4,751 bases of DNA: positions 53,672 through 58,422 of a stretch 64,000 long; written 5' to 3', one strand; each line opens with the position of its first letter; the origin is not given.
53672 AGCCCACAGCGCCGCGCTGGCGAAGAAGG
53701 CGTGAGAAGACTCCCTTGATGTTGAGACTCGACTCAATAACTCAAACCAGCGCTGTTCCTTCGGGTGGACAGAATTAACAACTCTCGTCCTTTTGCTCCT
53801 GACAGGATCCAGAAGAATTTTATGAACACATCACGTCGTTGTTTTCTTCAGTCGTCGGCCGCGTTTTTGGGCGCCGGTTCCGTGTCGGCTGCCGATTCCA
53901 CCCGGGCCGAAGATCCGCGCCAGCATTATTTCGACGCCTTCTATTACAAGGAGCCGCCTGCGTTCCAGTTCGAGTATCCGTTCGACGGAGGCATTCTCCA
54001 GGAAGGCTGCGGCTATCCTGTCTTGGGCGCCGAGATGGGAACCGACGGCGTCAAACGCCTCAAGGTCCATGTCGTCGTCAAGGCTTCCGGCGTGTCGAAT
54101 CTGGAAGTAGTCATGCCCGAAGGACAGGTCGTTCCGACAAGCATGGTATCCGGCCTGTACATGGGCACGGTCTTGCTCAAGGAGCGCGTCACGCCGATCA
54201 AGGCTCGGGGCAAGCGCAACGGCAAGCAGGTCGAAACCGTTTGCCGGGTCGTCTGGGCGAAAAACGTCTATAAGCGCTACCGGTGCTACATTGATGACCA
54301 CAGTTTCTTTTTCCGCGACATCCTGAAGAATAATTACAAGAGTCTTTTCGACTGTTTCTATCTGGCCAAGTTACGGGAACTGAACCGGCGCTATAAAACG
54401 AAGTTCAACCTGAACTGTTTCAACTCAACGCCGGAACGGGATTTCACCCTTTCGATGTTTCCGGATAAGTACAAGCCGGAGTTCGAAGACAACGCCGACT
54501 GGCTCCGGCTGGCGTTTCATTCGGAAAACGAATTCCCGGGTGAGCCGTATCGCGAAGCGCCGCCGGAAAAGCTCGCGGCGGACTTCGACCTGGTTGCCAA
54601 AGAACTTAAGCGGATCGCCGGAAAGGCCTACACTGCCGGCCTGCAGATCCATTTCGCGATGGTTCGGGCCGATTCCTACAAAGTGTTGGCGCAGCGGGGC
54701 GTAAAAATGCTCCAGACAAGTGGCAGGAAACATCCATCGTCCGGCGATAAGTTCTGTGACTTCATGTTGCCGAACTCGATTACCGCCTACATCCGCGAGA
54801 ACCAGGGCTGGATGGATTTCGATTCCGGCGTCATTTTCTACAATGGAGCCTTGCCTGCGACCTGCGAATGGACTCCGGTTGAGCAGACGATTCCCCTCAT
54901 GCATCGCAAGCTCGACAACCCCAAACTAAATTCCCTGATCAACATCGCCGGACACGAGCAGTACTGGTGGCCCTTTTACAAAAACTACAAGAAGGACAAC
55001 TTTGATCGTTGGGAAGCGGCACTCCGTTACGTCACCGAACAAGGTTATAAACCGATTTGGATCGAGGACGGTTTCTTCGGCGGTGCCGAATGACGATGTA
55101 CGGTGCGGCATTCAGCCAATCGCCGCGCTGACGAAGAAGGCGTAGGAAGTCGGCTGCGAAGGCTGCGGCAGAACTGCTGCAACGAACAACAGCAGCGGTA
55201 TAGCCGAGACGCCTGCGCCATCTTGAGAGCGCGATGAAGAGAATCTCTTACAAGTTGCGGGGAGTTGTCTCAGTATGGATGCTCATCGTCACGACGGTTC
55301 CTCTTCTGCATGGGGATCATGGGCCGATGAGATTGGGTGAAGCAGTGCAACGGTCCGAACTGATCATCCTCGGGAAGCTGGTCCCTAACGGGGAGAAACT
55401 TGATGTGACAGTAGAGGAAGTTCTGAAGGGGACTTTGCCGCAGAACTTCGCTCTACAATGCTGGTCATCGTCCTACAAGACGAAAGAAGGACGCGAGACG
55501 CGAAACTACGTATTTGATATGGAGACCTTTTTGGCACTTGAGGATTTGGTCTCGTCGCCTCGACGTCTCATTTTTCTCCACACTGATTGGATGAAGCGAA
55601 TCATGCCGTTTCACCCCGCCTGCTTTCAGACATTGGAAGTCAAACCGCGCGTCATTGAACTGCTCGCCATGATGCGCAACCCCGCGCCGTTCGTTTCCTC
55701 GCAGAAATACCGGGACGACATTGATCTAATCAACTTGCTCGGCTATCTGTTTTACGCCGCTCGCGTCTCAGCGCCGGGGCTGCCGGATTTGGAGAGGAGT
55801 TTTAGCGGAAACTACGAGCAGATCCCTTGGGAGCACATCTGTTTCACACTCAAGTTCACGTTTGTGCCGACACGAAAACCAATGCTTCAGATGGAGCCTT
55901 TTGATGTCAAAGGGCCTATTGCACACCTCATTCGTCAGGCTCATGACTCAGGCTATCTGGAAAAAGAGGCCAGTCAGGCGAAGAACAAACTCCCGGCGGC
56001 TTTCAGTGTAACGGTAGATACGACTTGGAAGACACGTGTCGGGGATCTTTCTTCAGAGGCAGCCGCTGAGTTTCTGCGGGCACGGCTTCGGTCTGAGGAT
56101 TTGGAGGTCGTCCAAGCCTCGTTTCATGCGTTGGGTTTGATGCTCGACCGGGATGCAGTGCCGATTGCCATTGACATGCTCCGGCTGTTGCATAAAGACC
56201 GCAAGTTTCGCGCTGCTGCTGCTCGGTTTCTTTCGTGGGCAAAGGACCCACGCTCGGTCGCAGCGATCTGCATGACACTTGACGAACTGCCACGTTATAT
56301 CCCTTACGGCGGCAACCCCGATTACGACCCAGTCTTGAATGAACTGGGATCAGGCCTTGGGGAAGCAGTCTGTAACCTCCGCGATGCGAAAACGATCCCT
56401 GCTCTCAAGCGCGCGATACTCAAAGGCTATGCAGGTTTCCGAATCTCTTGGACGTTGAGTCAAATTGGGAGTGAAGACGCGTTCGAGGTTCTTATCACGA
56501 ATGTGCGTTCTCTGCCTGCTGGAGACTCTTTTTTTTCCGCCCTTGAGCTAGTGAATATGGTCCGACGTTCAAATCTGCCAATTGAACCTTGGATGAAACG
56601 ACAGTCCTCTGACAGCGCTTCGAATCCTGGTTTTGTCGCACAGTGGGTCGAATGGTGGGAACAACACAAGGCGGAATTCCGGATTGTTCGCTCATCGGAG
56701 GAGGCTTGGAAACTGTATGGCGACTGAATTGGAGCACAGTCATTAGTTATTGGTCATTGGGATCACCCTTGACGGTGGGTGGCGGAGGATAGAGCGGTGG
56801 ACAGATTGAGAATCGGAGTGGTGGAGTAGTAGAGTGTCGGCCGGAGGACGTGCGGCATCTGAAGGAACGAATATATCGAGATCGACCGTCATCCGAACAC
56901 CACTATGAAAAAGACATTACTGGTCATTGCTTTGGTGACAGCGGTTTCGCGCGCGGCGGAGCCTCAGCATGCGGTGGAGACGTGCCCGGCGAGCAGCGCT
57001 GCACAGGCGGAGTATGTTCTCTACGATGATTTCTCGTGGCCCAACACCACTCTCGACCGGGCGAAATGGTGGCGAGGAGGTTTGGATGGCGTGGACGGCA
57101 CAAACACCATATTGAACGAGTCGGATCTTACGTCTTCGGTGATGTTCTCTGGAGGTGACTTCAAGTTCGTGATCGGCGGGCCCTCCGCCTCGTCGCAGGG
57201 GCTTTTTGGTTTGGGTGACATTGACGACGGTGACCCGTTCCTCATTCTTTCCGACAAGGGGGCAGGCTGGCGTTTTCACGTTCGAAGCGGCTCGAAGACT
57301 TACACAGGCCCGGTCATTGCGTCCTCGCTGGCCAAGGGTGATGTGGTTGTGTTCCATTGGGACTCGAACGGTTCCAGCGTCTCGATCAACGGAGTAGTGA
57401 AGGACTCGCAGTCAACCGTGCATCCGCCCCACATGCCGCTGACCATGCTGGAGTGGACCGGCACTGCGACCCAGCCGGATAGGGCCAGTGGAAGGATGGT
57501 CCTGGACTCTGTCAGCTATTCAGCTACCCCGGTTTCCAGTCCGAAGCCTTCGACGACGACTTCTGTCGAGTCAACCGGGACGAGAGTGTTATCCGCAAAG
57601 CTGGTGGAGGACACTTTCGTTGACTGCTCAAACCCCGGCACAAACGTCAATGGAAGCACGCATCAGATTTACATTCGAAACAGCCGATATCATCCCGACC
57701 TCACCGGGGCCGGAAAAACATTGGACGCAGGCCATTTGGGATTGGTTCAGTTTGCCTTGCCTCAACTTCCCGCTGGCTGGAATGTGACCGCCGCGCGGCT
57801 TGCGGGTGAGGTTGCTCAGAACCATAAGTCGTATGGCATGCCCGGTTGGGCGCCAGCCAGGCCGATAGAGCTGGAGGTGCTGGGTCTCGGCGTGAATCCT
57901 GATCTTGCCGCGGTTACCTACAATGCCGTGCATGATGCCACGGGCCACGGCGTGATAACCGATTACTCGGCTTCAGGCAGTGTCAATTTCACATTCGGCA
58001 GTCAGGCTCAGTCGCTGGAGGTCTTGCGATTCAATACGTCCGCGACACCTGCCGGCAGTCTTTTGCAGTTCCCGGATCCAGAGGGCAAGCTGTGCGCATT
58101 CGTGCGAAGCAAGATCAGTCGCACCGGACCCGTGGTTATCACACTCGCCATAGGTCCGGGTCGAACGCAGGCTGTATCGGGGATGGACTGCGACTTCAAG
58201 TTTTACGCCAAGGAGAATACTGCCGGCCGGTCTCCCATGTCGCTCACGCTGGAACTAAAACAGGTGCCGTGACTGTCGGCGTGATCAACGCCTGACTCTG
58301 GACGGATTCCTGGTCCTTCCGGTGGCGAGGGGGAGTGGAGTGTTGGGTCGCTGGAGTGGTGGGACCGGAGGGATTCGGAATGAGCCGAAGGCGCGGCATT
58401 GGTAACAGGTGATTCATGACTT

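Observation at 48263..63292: Candidate extracytoplasmic amino-sugar / sulfated-glycan processing locus built around Tat-exported DegT-type PLP aminotransferases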

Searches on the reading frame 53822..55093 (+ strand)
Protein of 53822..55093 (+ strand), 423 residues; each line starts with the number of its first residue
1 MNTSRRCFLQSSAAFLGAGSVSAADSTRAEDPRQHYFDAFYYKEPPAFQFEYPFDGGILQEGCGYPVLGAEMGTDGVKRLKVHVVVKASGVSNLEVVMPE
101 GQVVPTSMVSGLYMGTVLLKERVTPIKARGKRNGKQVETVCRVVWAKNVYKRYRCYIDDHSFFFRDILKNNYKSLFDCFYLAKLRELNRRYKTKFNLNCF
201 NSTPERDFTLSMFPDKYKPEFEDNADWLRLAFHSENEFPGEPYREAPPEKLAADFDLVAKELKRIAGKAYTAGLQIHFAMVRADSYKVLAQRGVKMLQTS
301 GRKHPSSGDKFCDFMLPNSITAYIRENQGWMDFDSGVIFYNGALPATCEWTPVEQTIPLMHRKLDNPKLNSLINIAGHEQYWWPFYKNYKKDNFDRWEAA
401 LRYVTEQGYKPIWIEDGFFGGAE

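Call 3: search_protein_families(library=pfam, proteins=[window:53822-55093:+], max_evalue=0.01)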
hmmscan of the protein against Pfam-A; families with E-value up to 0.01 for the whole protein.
window:53822-55093:+ (423 aa): 0 families

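Call 4: search_protein_families(library=ncbifam, proteins=[window:53822-55093:+], max_evalue=0.01)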
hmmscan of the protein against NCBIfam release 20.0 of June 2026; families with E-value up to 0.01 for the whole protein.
window:53822-55093:+ (423 aa): 0 families

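Call 29: search_solved_structures(query=window:53822-55093:+, max_evalue=1)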
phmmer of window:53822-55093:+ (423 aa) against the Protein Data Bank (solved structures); distinct sequences matched with E-value up to 1: 2.
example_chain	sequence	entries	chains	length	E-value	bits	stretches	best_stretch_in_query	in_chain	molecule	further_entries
4gio_A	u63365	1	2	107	0.28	13.3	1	112-175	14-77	Putative lipoprotein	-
8h8j_C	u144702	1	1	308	0.5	12.5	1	124-175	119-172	G-protein coupled receptor 35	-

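Call 42: find_homologous_proteins(query=window:53822-55093:+, max_evalue=0.00001)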
Query window:53822-55093:+ (423 aa): 227 proteins with E <= 0.00001 among 3781 candidates; the best 120 are listed.
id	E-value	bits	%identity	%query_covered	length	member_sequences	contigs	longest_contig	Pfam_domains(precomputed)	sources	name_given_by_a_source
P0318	3.6e-265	898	87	100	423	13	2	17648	-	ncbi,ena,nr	ncbi:MAG: hypothetical protein A2283_11235 [Lentisphaerae bacterium RIFOXYA12_FULL_48_11]|nr:MAG: hy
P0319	6.2e-262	887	86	100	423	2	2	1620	-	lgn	-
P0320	7.2e-256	867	84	100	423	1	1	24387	-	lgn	-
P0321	6.1e-255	864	83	100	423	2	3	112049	-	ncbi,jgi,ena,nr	ncbi:MAG TPA: hypothetical protein PLU30_09320 [Verrucomicrobiae bacterium]|nr:hypothetical protein 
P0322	5.5e-214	729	75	93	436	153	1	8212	-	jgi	-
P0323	6.8e-208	709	72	95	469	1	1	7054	-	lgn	-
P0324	2.0e-206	704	68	100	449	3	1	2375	-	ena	-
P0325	9.6e-186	636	73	87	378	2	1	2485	-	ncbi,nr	ncbi:MAG: hypothetical protein Q4G59_08480, partial [Planctomycetia bacterium]|nr:hypothetical prote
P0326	2.6e-169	582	62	100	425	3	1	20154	-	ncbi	-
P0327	3.5e-167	575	61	99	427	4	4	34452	-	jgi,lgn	-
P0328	1.4e-166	573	59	100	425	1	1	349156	-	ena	-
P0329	1.9e-166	573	65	89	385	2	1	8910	-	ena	-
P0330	2.6e-166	572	61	100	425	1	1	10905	-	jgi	jgi:hypothetical protein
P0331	2.2e-165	569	61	100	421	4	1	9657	-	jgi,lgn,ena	-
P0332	7.5e-165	567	59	100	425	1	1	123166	-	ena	-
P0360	1.4e-155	537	56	100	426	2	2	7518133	-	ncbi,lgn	-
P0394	1.3e-94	336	44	87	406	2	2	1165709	-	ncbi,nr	ncbi:MAG: hypothetical protein PHR77_01950 [Kiritimatiellae bacterium]|nr:hypothetical protein [Kiri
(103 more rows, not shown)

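Call 54: predict_structure(alignment_id=A1)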
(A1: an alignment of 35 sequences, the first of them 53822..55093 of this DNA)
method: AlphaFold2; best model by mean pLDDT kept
length: 423 residues; sequences in the alignment: 35
mean_pLDDT: 86.8   pTM: 0.84
mean pLDDT of the five models: 86.8, 86.6, 84.9, 84.6, 84.1
residues with pLDDT >= 90: 276; 70-90: 91; 50-70: 27; < 50: 29
segments of 3 or more residues with pLDDT < 50: 1-3, 5-10, 12-29
pLDDT, mean of each block of 10 residues (from residue 1): 45 40 39 59 73 93 92 94 93 93 94 94 95 92 91 92 94 97 98 97 93 98 98 90 92 97 97 88 92 90 70 85 90 94 79 91 89 92 90 96 96 83 54
secondary structure, 60 per line:
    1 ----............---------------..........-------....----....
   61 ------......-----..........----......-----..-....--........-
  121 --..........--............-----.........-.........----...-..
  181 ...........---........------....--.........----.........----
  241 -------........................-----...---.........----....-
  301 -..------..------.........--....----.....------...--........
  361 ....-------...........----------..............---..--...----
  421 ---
elements in order: H5-16 H32-41 E49-52 E57-60 E67-72 E78-87 E92-97 E106-109 E112-119 E123-132 E135-146 E152-160 H162-170 H179-191 E195-202 H215-223 E228-236 H248-269 H283-291 E296-299 H318-326 E329-332 E337-341 H353-364 E372-378 H379-382 H393-406

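Call 56: fold_search(model_id=the predicted structure, library=pdb)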
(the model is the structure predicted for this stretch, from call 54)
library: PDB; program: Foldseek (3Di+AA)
matches with E <= 10: 1371; with E <= 0.001: 25
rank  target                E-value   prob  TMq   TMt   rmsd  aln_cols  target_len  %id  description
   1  9fyz_B                5.6e-05  0.97  0.25  0.20  21.0       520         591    8  Crystal structure of SusA amylase from Bacteroides thetaiotaomicron covalently bound to alpha-1,6 branched pseudo-tris (released 2024-12-11)
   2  8k2j                  5.9e-05  0.99  0.30  0.26  22.4       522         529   11  Crystal structure of Group 3 Oligosaccharide/Monosaccharide-releasing beta-N-acetylgalactosaminidase NgaDssm, apo form (released 2024-04-24)
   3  3fn9_A                7.5e-05  0.98  0.26  0.19  17.5       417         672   12  Crystal structure of putative beta-galactosidase from bacteroides fragilis (released 2009-01-13)
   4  3fn9_C                7.5e-05  0.97  0.26  0.18  17.5       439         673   11  Crystal structure of putative beta-galactosidase from bacteroides fragilis (released 2009-01-13)
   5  3fn9_D                1.0e-04  0.95  0.24  0.17  17.3       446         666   11  Crystal structure of putative beta-galactosidase from bacteroides fragilis (released 2009-01-13)
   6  3tp4_B                2.3e-04  1.00  0.16  0.15   4.4       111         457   15  Crystal Structure of engineered protein at the resolution 1.98A, Northeast Structural Genomics Consortium Target OR128 (released 2011-10-05)
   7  9fyz_A                2.4e-04  0.92  0.24  0.19  19.3       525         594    9  Crystal structure of SusA amylase from Bacteroides thetaiotaomicron covalently bound to alpha-1,6 branched pseudo-tris (released 2024-12-11)
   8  8k2n_A                2.4e-04  0.38  0.13  0.11  23.6       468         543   10  Crystal structure of Group 4 Monosaccharide-releasing beta-N-acetylgalactosaminidase NgaLy from Lacticaseibacillus yic (released 2024-04-24)
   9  6tn6                  3.5e-04  1.00  0.18  0.16   5.9       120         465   13  X-ray structure of the endo-beta-1,4-mannanase from Thermotoga petrophila (released 2020-04-29)
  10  9fyz_E                3.5e-04  0.89  0.24  0.19  21.1       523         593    8  Crystal structure of SusA amylase from Bacteroides thetaiotaomicron covalently bound to alpha-1,6 branched pseudo-tris (released 2024-12-11)
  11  8zqa_B                3.5e-04  0.63  0.18  0.14  15.6       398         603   11  Crystal structure of 1,4-alpha-glucan branching protein from Rhodothermus profundi (released 2024-10-02)
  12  8k2f                  4.1e-04  0.69  0.22  0.20  18.4       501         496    9  Crystal structure of Group 1 oligosaccharide-releasing beta-N-acetylgalactosaminidase NgaCa from Cohnella abietis, apo 1 (released 2024-04-24)
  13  9jz1_B                4.4e-04  0.89  0.17  0.26  19.2       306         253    9  Crystal structure of Nir2 C-terminal domain in complex with phosphate (released 2025-10-15)
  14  9jzp_C                4.6e-04  0.87  0.16  0.27  18.4       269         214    9  Crystal structure of Nir2 C-terminal domain (released 2025-10-15)
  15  6dxu_B                4.6e-04  0.60  0.17  0.11  24.6       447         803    9  Crystal Structure of Parabacteroides merdae Beta-Glucuronidase (GUS) (released 2019-02-27)
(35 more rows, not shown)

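Call 58: find_encoding_contigs(protein=P0360, flank=10000, max_places=2)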
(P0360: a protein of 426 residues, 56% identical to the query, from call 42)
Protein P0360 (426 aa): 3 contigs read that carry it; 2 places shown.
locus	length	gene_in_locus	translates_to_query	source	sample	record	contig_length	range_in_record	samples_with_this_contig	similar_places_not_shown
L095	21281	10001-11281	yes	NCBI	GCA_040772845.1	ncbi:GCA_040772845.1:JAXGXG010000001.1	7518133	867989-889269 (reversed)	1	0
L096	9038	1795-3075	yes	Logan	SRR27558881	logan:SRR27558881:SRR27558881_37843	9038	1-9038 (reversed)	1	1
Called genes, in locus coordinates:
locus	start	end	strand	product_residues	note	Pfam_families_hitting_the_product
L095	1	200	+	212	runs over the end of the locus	PF00665:rve, PF13683:rve_3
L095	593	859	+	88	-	-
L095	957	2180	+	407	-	PF01609:DDE_Tnp_1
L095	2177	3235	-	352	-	PF25023:TEN_YD-shell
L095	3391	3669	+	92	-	-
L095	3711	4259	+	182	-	-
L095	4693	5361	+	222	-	-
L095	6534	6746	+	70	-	-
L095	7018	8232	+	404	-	PF13542:HTH_Tnp_ISL3, PF01610:DDE_Tnp_ISL3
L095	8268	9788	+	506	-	PF02074:Peptidase_M32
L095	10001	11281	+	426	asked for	-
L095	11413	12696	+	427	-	-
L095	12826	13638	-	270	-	PF07947:YhhN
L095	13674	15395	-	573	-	PF02089:Palm_thioest (weak), PF07819:PGAP1 (weak)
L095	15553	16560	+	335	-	PF07610:DUF1573, PF22544:HYDIN_VesB_CFA65-like_Ig (weak)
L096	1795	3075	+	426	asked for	-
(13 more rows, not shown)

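Call 59: find_encoding_contigs(protein=P0394, flank=10000, max_places=2)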
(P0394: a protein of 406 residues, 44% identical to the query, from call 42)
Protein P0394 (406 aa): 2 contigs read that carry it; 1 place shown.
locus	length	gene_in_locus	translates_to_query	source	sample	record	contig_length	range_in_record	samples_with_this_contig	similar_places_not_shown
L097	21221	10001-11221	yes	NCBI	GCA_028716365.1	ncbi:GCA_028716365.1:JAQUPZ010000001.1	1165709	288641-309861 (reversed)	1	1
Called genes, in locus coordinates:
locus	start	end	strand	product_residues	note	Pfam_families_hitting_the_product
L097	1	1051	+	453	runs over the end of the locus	-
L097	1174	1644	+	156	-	PF00190:Cupin_1 (weak), PF16867:DMSP_lyase (weak), PF01050:MannoseP_isomer, PF07883:Cupin_2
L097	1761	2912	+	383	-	PF01408:GFO_IDH_MocA, PF02894:GFO_IDH_MocA_C, PF22725:GFO_IDH_MocA_C3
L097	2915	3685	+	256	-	PF00106:adh_short, PF08659:KR, PF13561:adh_short_C2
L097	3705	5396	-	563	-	PF01120:Alpha_L_fucos, PF00754:F5_F8_type_C, PF22633:F5_F8_type_C_2, PF13290:CHB_HEX_C_1, PF13287:Fn3_assoc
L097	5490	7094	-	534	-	PF01011:PQQ (faint), PF13570:Beta-prop_ACSF4, PF13360:PQQ_2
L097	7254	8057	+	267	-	PF00702:Hydrolase, PF13344:Hydrolase_6, PF13419:HAD_2 (weak), PF13242:Hydrolase_like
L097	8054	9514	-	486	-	-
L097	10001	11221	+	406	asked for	-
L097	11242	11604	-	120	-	-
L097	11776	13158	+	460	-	PF01408:GFO_IDH_MocA, PF22725:GFO_IDH_MocA_C3 (faint), PF19051:GFO_IDH_MocA_C2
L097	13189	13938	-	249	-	PF07505:DUF5131 (weak), PF04055:Radical_SAM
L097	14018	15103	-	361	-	PF21088:MS_channel_1st, PF00924:MS_channel_2nd, PF21082:MS_channel_3rd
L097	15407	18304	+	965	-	PF16586:DUF5060 (weak)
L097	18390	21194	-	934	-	PF21231:GH141_M, PF13229:Beta_helix (faint)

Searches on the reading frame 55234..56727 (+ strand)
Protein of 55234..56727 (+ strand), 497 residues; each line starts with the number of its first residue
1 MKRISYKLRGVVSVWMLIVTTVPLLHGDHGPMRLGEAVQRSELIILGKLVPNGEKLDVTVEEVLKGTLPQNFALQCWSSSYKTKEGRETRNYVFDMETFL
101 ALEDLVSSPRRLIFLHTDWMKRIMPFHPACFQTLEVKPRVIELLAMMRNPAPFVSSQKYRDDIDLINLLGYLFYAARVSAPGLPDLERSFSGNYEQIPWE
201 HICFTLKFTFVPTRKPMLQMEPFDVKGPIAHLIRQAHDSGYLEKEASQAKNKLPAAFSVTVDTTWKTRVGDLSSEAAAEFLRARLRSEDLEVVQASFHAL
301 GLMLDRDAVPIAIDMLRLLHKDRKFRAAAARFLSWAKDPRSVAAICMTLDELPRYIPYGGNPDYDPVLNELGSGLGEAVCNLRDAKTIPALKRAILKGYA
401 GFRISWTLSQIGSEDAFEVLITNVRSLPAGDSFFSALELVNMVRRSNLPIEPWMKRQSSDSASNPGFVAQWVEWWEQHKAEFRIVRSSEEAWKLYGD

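Call 3: search_protein_families(library=pfam, proteins=[window:55234-56727:+], max_evalue=0.01)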
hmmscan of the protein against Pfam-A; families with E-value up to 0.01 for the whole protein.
window:55234-56727:+ (497 aa): 2 families
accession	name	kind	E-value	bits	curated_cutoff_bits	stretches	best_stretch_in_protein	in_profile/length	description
PF13646.12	HEAT_2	-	3.9e-09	37.1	27.7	1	279-350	2-72/88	HEAT repeats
PF03130.22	HEAT_PBS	-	2.2e-05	25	20.9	0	326-350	2-26/27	PBS lyase HEAT-like repeat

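Call 4: search_protein_families(library=ncbifam, proteins=[window:55234-56727:+], max_evalue=0.01)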
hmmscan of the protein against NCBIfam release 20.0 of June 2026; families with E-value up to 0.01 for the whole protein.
window:55234-56727:+ (497 aa): 0 families

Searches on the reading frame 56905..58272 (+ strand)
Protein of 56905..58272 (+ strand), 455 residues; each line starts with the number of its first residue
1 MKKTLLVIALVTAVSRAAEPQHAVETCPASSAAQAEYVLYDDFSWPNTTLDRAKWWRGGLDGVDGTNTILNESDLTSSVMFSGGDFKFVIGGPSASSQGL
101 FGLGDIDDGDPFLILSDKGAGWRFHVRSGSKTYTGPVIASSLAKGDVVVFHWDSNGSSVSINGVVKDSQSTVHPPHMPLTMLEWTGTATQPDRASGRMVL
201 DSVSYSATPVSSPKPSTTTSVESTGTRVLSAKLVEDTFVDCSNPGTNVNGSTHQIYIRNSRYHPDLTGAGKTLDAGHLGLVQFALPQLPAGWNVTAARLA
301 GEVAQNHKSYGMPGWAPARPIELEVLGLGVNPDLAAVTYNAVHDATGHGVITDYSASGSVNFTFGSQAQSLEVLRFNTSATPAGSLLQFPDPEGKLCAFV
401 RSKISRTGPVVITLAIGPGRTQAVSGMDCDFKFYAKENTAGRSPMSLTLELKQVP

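Call 3: search_protein_families(library=pfam, proteins=[window:56905-58272:+], max_evalue=0.01)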
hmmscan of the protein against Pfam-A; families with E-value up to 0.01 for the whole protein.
window:56905-58272:+ (455 aa): 0 families

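Call 4: search_protein_families(library=ncbifam, proteins=[window:56905-58272:+], max_evalue=0.01)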
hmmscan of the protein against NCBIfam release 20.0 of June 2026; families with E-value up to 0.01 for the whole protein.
window:56905-58272:+ (455 aa): 0 families
